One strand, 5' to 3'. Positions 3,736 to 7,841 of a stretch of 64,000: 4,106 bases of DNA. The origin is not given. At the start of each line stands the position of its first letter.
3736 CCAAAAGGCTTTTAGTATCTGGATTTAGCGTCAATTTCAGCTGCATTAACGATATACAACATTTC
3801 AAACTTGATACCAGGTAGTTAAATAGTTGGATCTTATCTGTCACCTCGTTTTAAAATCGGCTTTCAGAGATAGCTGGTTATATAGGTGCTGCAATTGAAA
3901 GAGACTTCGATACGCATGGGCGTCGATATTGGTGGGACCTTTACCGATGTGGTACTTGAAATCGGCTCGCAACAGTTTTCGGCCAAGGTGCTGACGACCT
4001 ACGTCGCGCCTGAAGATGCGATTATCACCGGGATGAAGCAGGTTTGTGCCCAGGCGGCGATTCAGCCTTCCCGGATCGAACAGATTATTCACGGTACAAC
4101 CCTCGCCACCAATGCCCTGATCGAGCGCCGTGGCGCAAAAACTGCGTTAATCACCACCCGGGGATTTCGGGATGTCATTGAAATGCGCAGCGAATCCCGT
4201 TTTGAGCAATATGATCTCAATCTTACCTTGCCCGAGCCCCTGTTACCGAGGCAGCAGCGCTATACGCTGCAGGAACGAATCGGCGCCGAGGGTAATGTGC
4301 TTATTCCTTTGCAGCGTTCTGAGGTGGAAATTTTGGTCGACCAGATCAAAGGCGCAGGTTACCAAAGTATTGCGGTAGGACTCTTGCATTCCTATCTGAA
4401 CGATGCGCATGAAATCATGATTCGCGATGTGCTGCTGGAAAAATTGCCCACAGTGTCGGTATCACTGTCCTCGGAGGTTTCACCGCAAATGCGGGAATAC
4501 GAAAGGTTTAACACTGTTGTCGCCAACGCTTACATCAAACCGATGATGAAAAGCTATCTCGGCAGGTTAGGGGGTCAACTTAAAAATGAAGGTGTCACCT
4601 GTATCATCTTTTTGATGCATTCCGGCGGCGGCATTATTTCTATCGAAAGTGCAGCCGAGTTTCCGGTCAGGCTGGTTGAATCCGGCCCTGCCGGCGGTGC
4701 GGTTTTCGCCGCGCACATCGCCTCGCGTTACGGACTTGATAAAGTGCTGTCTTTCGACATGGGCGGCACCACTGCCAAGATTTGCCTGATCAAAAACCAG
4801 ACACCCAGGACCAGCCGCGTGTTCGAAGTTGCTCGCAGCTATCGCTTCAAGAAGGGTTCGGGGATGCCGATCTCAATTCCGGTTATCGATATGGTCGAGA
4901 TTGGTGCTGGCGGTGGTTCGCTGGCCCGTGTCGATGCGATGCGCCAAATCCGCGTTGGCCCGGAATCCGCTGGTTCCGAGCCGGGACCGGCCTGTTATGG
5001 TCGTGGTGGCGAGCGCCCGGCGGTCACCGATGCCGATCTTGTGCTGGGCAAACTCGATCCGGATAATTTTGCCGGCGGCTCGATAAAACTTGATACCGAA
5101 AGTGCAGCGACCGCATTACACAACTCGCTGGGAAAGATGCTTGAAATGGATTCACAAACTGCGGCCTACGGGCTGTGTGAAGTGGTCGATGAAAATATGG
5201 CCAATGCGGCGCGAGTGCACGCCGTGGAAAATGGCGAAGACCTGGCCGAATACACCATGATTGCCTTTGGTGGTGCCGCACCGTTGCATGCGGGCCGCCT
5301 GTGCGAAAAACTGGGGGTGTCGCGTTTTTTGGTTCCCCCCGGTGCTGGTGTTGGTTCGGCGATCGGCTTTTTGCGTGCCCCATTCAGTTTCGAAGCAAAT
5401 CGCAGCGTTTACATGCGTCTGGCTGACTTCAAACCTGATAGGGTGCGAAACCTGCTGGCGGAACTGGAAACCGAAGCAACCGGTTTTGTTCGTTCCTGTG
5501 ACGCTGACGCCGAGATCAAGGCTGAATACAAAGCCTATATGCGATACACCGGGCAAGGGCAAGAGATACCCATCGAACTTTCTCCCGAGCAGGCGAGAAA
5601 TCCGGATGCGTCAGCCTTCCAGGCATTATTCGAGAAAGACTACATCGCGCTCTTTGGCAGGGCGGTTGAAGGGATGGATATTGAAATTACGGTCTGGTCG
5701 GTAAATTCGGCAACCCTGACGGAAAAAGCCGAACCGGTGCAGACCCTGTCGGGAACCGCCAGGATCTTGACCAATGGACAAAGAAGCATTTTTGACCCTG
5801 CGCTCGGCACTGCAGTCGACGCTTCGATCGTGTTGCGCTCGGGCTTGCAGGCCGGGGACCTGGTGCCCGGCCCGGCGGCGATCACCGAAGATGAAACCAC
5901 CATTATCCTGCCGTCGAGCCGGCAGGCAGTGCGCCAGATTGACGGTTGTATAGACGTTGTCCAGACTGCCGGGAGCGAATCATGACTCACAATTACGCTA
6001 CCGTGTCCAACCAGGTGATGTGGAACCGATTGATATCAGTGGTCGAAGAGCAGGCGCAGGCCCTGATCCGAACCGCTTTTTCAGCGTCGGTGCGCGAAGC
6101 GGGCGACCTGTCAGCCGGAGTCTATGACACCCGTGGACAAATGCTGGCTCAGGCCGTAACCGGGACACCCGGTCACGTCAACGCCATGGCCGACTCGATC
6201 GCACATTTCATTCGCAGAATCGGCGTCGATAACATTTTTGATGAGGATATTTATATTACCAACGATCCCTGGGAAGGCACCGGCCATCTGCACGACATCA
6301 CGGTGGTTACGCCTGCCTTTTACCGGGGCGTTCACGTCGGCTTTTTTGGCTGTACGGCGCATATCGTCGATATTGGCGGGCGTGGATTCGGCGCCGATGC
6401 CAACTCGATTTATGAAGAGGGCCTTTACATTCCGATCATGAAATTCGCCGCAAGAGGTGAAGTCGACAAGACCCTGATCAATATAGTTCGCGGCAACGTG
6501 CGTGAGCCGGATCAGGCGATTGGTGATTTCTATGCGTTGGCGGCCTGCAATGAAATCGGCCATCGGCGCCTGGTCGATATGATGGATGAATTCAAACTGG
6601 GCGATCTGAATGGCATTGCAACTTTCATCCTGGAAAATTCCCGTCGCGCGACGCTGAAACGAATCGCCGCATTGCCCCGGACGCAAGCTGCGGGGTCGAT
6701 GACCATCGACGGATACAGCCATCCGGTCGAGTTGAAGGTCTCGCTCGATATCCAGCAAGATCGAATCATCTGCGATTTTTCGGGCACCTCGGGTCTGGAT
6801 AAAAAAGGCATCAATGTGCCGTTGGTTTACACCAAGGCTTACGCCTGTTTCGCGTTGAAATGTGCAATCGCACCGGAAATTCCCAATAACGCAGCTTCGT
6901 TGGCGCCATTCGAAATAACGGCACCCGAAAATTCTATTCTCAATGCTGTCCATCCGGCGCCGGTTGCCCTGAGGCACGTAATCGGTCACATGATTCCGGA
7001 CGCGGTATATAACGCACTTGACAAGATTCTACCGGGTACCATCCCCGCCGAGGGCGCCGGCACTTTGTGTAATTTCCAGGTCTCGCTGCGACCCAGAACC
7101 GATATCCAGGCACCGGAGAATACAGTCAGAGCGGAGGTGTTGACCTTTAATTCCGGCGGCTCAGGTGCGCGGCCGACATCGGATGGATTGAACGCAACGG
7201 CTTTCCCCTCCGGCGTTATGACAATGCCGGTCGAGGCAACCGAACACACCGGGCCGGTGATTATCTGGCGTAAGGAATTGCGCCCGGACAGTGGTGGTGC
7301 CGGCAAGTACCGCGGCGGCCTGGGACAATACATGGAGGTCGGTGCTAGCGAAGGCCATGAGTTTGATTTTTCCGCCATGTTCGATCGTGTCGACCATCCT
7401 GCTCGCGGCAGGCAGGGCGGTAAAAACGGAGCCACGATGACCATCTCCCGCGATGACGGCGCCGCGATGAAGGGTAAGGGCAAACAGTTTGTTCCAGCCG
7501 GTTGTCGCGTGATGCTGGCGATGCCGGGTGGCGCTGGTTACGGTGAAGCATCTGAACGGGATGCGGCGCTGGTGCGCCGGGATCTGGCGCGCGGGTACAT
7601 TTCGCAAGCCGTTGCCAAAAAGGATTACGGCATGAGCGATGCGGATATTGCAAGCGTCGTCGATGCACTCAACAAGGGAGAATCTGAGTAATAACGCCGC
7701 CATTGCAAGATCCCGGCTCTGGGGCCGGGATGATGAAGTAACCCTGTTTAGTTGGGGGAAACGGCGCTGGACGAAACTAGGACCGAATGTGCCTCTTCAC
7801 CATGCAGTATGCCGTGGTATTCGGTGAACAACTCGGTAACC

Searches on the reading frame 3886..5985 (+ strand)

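Call 54: search_protein_families(library=pfam, proteins=[window:3886-5985:+], max_evalue=0.0001)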
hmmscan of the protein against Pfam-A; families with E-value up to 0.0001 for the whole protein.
window:3886-5985:+ (699 aa): 3 families
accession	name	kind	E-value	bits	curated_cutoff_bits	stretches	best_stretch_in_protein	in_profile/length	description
PF01968.24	Hydantoinase_A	-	6.4e-84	282.1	22.9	1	207-500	1-287/291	Hydantoinase/oxoprolinase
PF05378.19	Hydant_A_N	-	4.4e-49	167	25.2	1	10-185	1-174/176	Hydantoinase/oxoprolinase N-terminal region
PF19278.4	Hydant_A_C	-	2.1e-06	27.7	21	1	534-681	29-180/193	Hydantoinase/oxoprolinase C-terminal domain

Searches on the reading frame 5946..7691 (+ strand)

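Call 54: search_protein_families(library=pfam, proteins=[window:5946-7691:+], max_evalue=0.0001)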
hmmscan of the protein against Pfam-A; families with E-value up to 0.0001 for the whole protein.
window:5946-7691:+ (581 aa): 1 family
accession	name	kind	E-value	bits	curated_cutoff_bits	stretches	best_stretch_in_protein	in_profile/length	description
PF02538.19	Hydantoinase_B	-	3.2e-140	468.5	26.8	1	20-534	3-518/519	Hydantoinase B/oxoprolinase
